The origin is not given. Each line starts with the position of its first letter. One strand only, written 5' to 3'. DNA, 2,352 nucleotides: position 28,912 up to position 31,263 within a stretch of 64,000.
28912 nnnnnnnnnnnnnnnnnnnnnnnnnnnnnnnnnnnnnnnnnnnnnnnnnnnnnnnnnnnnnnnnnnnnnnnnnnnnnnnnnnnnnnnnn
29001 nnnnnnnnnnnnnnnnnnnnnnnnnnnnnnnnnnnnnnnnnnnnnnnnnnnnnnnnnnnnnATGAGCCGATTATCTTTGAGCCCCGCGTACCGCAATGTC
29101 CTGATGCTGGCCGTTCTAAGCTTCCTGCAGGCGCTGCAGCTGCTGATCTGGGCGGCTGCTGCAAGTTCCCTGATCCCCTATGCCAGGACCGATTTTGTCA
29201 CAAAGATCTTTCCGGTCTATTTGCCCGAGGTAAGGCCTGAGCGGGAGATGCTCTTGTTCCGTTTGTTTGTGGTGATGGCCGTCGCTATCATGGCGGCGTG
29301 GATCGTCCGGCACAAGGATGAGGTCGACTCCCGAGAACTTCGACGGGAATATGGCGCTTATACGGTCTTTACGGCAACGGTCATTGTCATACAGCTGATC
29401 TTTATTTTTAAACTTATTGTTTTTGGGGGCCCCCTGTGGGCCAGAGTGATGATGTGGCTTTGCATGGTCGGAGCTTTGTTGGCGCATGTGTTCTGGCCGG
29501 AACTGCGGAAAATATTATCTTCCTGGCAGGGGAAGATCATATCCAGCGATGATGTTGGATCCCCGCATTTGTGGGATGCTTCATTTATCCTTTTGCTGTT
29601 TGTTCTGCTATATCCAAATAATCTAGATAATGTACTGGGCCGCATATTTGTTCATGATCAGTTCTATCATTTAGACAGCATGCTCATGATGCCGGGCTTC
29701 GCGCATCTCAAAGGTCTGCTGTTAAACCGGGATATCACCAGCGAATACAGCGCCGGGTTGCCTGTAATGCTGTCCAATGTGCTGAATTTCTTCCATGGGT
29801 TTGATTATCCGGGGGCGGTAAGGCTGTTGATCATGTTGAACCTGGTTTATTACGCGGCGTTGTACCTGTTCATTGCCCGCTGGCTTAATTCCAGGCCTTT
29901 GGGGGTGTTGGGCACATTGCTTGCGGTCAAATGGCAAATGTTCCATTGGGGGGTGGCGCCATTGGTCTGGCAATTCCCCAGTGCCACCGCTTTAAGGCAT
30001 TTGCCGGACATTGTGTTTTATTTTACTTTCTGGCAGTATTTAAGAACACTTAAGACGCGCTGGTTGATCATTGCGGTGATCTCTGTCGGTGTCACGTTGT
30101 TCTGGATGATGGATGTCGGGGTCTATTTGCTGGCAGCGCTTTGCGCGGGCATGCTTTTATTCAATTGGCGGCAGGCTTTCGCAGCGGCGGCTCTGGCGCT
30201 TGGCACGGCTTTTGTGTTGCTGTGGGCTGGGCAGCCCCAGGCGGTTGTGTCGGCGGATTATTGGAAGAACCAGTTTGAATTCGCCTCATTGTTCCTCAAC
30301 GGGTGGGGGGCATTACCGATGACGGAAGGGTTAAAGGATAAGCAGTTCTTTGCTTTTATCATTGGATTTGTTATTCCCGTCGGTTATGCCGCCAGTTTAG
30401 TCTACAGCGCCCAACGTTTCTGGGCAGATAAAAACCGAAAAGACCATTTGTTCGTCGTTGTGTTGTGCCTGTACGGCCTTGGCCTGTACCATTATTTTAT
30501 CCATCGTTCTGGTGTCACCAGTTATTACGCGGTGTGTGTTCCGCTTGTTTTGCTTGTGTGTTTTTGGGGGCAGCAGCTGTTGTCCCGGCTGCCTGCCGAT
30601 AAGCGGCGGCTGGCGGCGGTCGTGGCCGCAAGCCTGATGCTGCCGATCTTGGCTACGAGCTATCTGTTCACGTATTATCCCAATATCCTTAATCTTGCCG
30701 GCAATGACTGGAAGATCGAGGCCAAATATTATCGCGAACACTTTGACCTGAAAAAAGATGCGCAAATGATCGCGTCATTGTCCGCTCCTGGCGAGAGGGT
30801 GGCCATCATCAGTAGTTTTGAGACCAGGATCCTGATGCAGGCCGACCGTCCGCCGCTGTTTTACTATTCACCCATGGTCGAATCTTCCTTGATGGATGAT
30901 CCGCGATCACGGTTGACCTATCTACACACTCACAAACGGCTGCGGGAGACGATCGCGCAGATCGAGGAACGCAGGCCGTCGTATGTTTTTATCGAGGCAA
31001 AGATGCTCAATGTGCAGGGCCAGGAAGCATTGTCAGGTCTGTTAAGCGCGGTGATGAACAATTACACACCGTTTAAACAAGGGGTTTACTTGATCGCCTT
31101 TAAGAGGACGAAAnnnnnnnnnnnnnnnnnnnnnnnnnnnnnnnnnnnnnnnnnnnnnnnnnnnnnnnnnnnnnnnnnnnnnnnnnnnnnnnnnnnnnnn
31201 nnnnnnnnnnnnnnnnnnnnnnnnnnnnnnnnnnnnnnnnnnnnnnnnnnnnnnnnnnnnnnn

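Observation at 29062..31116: Family C appears to be an undescribed membrane-protein family with a conserved soluble C-terminal domain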

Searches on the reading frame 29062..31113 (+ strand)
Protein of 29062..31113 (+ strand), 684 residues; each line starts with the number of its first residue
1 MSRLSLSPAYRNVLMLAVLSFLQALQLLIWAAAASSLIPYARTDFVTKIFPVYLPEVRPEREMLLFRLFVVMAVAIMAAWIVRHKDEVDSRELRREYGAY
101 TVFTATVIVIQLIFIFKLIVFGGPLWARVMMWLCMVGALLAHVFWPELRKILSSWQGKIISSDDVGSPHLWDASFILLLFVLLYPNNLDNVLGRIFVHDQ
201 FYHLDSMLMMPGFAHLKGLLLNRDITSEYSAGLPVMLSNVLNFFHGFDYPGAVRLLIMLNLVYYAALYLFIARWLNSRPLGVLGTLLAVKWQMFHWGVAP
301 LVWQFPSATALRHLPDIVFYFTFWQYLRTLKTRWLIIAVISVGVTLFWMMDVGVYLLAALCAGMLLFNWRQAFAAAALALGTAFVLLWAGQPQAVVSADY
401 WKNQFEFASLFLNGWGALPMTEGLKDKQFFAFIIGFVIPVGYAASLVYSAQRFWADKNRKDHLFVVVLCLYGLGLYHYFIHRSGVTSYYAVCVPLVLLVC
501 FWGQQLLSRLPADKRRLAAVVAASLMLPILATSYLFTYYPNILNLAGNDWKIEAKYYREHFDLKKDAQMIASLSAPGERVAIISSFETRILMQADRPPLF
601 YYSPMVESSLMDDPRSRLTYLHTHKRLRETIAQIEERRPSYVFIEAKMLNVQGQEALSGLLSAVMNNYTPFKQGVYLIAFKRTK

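Call 4: search_protein_families(library=pfam, proteins=[window:29062-31113:+], max_evalue=1)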
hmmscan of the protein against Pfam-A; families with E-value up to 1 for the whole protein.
window:29062-31113:+ (684 aa): 0 families

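Call 5: search_protein_families(library=ncbifam, proteins=[window:29062-31113:+], max_evalue=1)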
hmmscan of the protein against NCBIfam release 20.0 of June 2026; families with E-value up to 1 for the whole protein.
window:29062-31113:+ (684 aa): 0 families

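Call 9: find_homologous_proteins(query=window:29062-31113:+, max_evalue=0.001)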
Query window:29062-31113:+ (684 aa): 70 proteins with E <= 0.001 among 8000 candidates.
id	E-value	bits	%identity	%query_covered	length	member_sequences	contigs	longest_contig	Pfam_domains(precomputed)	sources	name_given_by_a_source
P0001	0.0e+0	1460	94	100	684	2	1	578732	-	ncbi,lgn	-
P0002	9.4e-282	955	62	99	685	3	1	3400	-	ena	-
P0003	3.0e-277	940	60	100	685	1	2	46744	-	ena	-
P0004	1.3e-259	882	59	100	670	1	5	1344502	-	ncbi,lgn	-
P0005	5.4e-217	741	50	98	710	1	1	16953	-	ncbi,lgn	-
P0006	7.1e-206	704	49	98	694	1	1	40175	-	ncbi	-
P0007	4.8e-205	701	47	100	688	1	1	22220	-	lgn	-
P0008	2.3e-204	699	49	100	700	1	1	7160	-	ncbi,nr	ncbi:MAG: hypothetical protein HY591_06315 [Candidatus Omnitrophica bacterium]|nr:hypothetical prote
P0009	2.6e-201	689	48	100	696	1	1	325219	-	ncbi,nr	ncbi:MAG: hypothetical protein Q7K71_05955 [Candidatus Omnitrophota bacterium]|nr:hypothetical prote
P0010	9.7e-188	644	47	98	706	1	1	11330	-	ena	-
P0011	1.9e-186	640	46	98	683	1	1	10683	-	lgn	-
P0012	1.8e-183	630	44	97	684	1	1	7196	-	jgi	jgi:hypothetical protein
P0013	6.3e-179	615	44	97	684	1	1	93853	-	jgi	jgi:hypothetical protein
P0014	6.7e-175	602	43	99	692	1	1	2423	-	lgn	-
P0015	2.0e-163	564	41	98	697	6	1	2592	-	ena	-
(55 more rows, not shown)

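Call 10: search_solved_structures(query=A1, max_evalue=10)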
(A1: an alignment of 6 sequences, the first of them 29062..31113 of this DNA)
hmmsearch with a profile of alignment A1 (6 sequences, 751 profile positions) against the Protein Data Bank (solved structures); distinct sequences matched with E-value up to 10: 0.

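Call 14: search_solved_structures(query=A2, max_evalue=10)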
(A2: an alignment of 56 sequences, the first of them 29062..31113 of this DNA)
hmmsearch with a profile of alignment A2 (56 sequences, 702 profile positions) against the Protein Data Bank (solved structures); distinct sequences matched with E-value up to 10: 1.
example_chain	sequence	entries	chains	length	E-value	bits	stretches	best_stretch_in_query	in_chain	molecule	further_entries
3lll_A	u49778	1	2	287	7.1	8.2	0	625-698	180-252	Protein kinase C and casein kinase substrate in neurons protein 2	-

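Call 18: find_encoding_contigs(protein=P0009, flank=10000, max_places=3)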
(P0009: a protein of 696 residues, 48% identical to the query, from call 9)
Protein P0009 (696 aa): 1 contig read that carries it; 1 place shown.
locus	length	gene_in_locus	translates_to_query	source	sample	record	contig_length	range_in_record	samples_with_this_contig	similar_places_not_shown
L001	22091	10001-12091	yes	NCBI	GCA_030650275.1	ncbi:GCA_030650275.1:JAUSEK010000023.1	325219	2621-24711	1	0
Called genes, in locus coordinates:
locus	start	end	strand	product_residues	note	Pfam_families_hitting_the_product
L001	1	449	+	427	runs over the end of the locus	PF01979:Amidohydro_1, PF07969:Amidohydro_3 (weak), PF12890:DHOase, PF07969:Amidohydro_3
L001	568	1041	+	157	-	PF18306:LDcluster4, PF03641:Lysine_decarbox (weak)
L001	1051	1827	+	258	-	PF00175:NAD_binding_1, PF10418:DHODB_Fe-S_bind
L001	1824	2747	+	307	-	PF01180:DHO_dh, PF03060:NMO (weak)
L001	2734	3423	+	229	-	PF00215:OMPdecase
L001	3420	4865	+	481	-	PF00324:AA_permease, PF13520:AA_permease_2, PF13906:AA_permease_C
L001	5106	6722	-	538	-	-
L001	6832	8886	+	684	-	-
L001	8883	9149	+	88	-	-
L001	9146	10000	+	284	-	PF05050:Methyltransf_21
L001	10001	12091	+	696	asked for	-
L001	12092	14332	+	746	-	-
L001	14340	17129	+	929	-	-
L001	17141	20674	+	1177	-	-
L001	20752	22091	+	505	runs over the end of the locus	PF02310:B12-binding, PF04055:Radical_SAM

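Call 26: predict_structure(alignment_id=A2)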
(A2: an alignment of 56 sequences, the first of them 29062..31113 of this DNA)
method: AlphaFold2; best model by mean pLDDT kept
length: 684 residues; sequences in the alignment: 56
mean_pLDDT: 88.5   pTM: 0.87
mean pLDDT of the five models: 88.5, 88.0, 87.6, 87.2, 86.1
residues with pLDDT >= 90: 438; 70-90: 184; 50-70: 50; < 50: 12
segments of 3 or more residues with pLDDT < 50: 49-57
pLDDT, mean of each block of 10 residues (from residue 1): 65 91 92 74 52 51 85 93 87 85 90 77 76 91 91 84 72 95 93 94 94 96 88 94 92 96 98 95 97 88 90 95 97 97 95 94 93 94 95 91 82 63 73 86 97 94 97 84 71 96 95 89 90 86 84 95 97 97 96 97 92 85 90 95 94 86 95 97 88
secondary structure, 60 per line:
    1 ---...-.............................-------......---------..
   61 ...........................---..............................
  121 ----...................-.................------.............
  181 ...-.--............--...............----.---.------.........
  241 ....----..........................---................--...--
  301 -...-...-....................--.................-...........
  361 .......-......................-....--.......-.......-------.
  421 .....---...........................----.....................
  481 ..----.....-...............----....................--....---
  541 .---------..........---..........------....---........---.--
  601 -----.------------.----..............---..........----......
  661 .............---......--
elements in order: H8-36 H44-49 H59-87 H91-120 H125-143 H145-161 H168-183 H188-199 H202-216 H232-244 H249-274 H278-293 H310-329 H332-348 H350-367 H369-390 H392-395 H398-404 H406-412 H420-425 H429-455 H460-482 H487-491 H493-507 H512-531 H534-537 H551-560 H564-573 E580-583 H587-594 H624-637 E641-645 H646-650 H655-667 E668-673 E677-682

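Call 31: fold_search(model_id=the predicted structure, library=pdb)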
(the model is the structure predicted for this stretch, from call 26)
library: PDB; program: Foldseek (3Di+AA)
matches with E <= 10: 307; with E <= 0.001: 17
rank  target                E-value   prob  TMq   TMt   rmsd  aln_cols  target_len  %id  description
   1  8pn9_A                5.9e-06  1.00  0.36  0.37  15.6       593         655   12  Structure of human oligosaccharyltransferase OST-A complex bound to NGI-1 (released 2024-05-08)
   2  8b6l_I                7.0e-06  1.00  0.36  0.36  15.8       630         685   12  Subtomogram average of the human Sec61-TRAP-OSTA-translocon (released 2022-12-07)
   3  6s7o_A                1.8e-05  1.00  0.35  0.36  15.2       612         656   12  Cryo-EM structure of human oligosaccharyltransferase complex OST-A (released 2019-12-18)
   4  7zlh_A                2.6e-05  1.00  0.41  0.43  11.0       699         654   10  Cryo-EM structure of C-mannosyltransferase CeDPY19, in apo state, bound to CMT2-Fab and anti-Fab nanobody (released 2023-01-11)
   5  6ftg_5                2.9e-05  1.00  0.36  0.38  16.5       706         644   11  Subtomogram average of OST-containing ribosome-translocon complexes from canine rough microsomal membranes (released 2018-03-21)
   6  8age_A                3.2e-05  1.00  0.34  0.35  15.6       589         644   13  Structure of yeast oligosaccharylransferase complex with acceptor peptide bound (released 2022-12-07)
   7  7zlg_A                3.9e-05  1.00  0.43  0.44  10.9       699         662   10  Cryo-EM structure of C-mannosyltransferase CeDPY19, in complex with acceptor peptide and bound to CMT2-Fab and anti-Fa (released 2023-01-11)
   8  8agb_A                6.2e-05  1.00  0.37  0.39  14.3       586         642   12  Structure of yeast oligosaccharylransferase complex with lipid-linked oligosaccharide bound (released 2022-12-07)
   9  9n9j_I                6.2e-05  1.00  0.33  0.33  16.8       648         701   12  Structure of a GRP94 folding intermediate engaged with a CCDC134- and FKBP11-bound secretory translocon (released 2025-11-19)
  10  7zli_A                6.8e-05  1.00  0.42  0.43  11.3       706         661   11  Cryo-EM structure of C-mannosyltransferase CeDPY19, in complex with Dol25-P-Man and bound to CMT2-Fab and anti-Fab nan (released 2023-01-11)
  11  5f15                  7.7e-05  1.00  0.39  0.46  12.1       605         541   12  Crystal Structure of ArnT from Cupriavidus metallidurans bound to Undecaprenyl phosphate (released 2016-02-17)
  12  3waj                  8.0e-05  1.00  0.35  0.31  16.0       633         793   13  Crystal structure of the Archaeoglobus fulgidus oligosaccharyltransferase (O29867_ARCFU) complex with Zn and sulfate (released 2013-10-30)
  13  7oci_F                1.0e-04  1.00  0.34  0.35  14.7       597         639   13  Cryo-EM structure of yeast Ost6p containing oligosaccharyltransferase complex (released 2022-02-16)
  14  5ezm                  1.5e-04  1.00  0.37  0.44  12.3       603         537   12  Crystal Structure of ArnT from Cupriavidus metallidurans in the apo state (released 2016-02-17)
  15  6ezn_F                2.5e-04  1.00  0.36  0.38  13.6       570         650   12  Cryo-EM structure of the yeast oligosaccharyltransferase (OST) complex (released 2018-01-17)
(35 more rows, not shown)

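Call 34: search_protein_representatives(alignment_id=A2)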
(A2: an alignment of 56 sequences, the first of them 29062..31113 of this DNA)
Query: 56 sequences, 702 profile positions. Proteins with E-value up to 0.001 (for the whole library): 1564; up to 1e-10: 796; up to 1e-30: 428. The best 150 are listed.
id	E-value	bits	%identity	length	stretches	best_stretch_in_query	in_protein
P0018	0.0e+00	1013.7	-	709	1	3-701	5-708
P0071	1.5e-287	972.4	-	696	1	1-701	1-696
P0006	8.0e-278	940.2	-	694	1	6-701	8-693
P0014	1.7e-258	876.3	-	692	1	5-701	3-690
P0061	2.5e-255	865.8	-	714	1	6-701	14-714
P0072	3.8e-240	815.6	-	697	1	7-701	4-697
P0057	3.8e-240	815.6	-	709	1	5-700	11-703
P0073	3.2e-235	799.4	-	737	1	7-701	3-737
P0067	2.4e-234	796.5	-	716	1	6-701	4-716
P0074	7.4e-233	791.6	-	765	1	7-701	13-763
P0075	9.9e-224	761.4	-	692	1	10-701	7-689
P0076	1.7e-222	757.3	-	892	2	53-700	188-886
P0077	2.0e-222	757.1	-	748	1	10-701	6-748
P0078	1.6e-220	750.8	-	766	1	7-701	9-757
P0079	3.3e-220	749.8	-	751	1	11-701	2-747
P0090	3.4e-212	723.3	-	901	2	31-701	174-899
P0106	2.2e-197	674.3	-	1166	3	49-701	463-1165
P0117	7.2e-193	659.4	-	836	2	89-701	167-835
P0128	1.6e-186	638.4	-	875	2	87-701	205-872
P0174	9.5e-156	536.7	-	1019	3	94-701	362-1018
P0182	1.1e-150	519.9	-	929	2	63-701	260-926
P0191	3.2e-138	478.8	-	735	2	76-556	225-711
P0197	2.5e-128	446.1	-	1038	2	61-701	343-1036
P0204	2.3e-115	403.2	-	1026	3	65-701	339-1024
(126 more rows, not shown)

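Call 35: search_protein_families(library=pfam, proteins=[P0106, P0174, P0197, P0204, P0076, P0090, P0182, P0128, P0117, P0191], max_evalue=0.01)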
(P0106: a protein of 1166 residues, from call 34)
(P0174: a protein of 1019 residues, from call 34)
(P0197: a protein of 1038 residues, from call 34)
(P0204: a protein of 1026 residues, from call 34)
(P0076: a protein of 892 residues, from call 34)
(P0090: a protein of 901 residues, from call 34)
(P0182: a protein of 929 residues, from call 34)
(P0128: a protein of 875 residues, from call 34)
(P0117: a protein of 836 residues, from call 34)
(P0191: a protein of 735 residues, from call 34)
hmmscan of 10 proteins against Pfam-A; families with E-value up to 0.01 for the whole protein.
P0106 (1166 aa): 0 families

P0174 (1019 aa): 0 families

P0197 (1038 aa): 0 families

P0204 (1026 aa): 0 families

P0076 (892 aa): 0 families

P0090 (901 aa): 0 families

P0182 (929 aa): 0 families

P0128 (875 aa): 0 families

P0117 (836 aa): 0 families

P0191 (735 aa): 0 families

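Call 38: find_related_loci(query=A2, collection=genome_contigs, flank=10000)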
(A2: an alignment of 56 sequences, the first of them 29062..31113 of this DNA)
Query A2 (684 aa) in genome_contigs; peptide patterns used: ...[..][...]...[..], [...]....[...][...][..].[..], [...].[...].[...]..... (x = any residue, [..] = any of these).
123 stretches matched a pattern; 48 encode a relative of the query (tblastn E <= 1e-3); 40 distinct loci.
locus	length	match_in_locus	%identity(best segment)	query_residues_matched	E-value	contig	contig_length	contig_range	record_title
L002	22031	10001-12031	62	7-683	0e+0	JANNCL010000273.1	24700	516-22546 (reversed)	MAG: Candidatus Omnitrophota bacterium isolate OTE_78_metabat_191 OTE_78_k141_285396, whole genome shotgun sequence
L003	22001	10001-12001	59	1-682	0e+0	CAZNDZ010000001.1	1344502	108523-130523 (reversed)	MAG TPA_asm: uncultured Planctomycetales bacterium isolate SRP219642_co4_309 genome assembly, contig: NODE_1_length_1344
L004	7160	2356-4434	50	4-684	0e+0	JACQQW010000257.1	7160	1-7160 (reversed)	MAG: Candidatus Omnitrophota bacterium isolate NC_groundwater_1343_Ag_S-0.2um_51_20 S_p2_S4_coassembly_k141_3555134, who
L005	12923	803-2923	40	1-684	2e-166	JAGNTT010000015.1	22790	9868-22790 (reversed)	MAG: Candidatus Omnitrophota bacterium isolate Go_SlAct_bin_392 Go_SlAct_8107_length_22790_cov_9.662269, whole genome sh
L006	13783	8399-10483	41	1-681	2e-162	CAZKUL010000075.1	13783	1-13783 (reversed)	MAG TPA_asm: uncultured Planctomycetales bacterium isolate binchicken_co241_121 genome assembly, contig: NODE_4350_lengt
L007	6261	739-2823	40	12-682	8e-163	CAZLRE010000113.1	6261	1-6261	MAG TPA_asm: uncultured Planctomycetales bacterium isolate binchicken_co16_163 genome assembly, contig: NODE_20482_lengt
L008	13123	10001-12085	40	1-681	1e-151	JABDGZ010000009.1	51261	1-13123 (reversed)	MAG: Candidatus Omnitrophota bacterium isolate BWOrgControl_Nextera71_MAG1 3300021028.a:Ga0206863_1036, whole genome sho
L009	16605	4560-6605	37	32-682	2e-146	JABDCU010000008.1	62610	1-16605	MAG: Candidatus Omnitrophota bacterium isolate BWMinControl_Nextera19_MAG3 3300020833.a:Ga0206995_1008, whole genome sho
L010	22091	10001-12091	36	11-684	8e-142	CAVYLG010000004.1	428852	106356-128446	MAG: Candidatus Omnitrophota bacterium isolate MFD01476.bin.2.120 genome assembly, contig: contig_28232, whole genome sh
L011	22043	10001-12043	49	12-684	0e+0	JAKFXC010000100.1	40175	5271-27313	MAG: Candidatus Omnitrophota bacterium isolate ND2_Bin_17 ND2_0000082, whole genome shotgun sequence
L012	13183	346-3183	39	11-682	3e-132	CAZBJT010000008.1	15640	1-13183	MAG TPA_asm: uncultured Planctomycetales bacterium isolate binchicken_co54_492 genome assembly, contig: NODE_6720_length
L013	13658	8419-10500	35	11-682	4e-129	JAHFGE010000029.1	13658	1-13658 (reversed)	MAG: Candidatus Omnitrophota bacterium isolate nzgw308 NODE_6345_length_13659_cov_2.967351, whole genome shotgun sequenc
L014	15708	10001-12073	36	9-682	1e-128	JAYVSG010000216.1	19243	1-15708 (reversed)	MAG: Candidatus Omnitrophota bacterium isolate GL74_DN_concoct_188_sub GL74_DN_concoct_188_sub_215, whole genome shotgun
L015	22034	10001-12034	42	12-681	3e-162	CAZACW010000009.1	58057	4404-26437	MAG TPA_asm: uncultured Planctomycetales bacterium isolate SRP273308_co1_408 genome assembly, contig: NODE_550_length_58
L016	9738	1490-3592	33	5-682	2e-124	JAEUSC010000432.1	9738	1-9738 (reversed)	MAG: Candidatus Omnitrophota bacterium isolate new MAG-293 k141_2573702, whole genome shotgun sequence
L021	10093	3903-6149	28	11-683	1e-93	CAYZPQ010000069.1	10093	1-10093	MAG TPA_asm: uncultured Planctomycetales bacterium isolate SRP219642_co4_193 genome assembly, contig: NODE_11317_length_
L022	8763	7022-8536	37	194-681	7e-93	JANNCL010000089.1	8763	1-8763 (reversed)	MAG: Candidatus Omnitrophota bacterium isolate OTE_78_metabat_191 OTE_78_k141_2769129, whole genome shotgun sequence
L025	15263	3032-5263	30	12-683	9e-93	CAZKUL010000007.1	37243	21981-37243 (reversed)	MAG TPA_asm: uncultured Planctomycetales bacterium isolate binchicken_co241_121 genome assembly, contig: NODE_1042_lengt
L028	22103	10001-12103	32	5-682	3e-90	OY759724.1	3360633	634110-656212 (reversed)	MAG: Candidatus Omnitrophota bacterium isolate 1a5844f9-839a-4d7b-a7f9-2444bab12bdd genome assembly, chromosome: 1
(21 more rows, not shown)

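Call 68: find_homologous_proteins(query=A6, max_evalue=0.001)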
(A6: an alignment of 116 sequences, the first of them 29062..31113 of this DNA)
Query A6 (116 sequences) (684 aa, profile of the alignment): 74 proteins with E <= 0.001 among 8000 candidates.
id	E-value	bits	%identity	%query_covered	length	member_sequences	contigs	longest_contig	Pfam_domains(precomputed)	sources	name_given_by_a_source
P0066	2.9e-287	973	30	99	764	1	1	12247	-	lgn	-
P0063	1.0e-282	958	32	97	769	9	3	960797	-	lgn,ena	-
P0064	4.1e-276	936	31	98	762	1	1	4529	-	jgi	jgi:hypothetical protein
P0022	7.4e-276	935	42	98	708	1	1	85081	-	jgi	jgi:hypothetical protein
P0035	2.4e-272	924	41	98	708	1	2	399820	-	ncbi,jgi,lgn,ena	-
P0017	1.3e-271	921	40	100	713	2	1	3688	-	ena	-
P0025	1.3e-270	918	41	98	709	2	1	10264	-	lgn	-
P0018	6.3e-267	906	42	98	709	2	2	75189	-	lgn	-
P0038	6.4e-265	899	40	98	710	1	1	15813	-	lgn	-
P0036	1.0e-264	898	40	96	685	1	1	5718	-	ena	-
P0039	1.2e-264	898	40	98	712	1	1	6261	-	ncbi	-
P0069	1.0e-259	882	31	98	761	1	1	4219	-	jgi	jgi:hypothetical protein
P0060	1.8e-257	874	35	98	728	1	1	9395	-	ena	-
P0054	4.8e-256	870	36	99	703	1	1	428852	-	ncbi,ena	-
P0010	1.8e-252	858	47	98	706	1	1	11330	-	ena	-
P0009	1.4e-243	828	48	100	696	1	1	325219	-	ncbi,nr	ncbi:MAG: hypothetical protein Q7K71_05955 [Candidatus Omnitrophota bacterium]|nr:hypothetical prote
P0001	1.3e-227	776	94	100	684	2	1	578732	-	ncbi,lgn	-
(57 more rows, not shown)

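Call 69: find_encoding_contigs(protein=window:29062-31113:+, flank=2000, max_places=3)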
Protein window:29062-31113:+ (684 aa): no gene with exactly this product is on record in the collection.
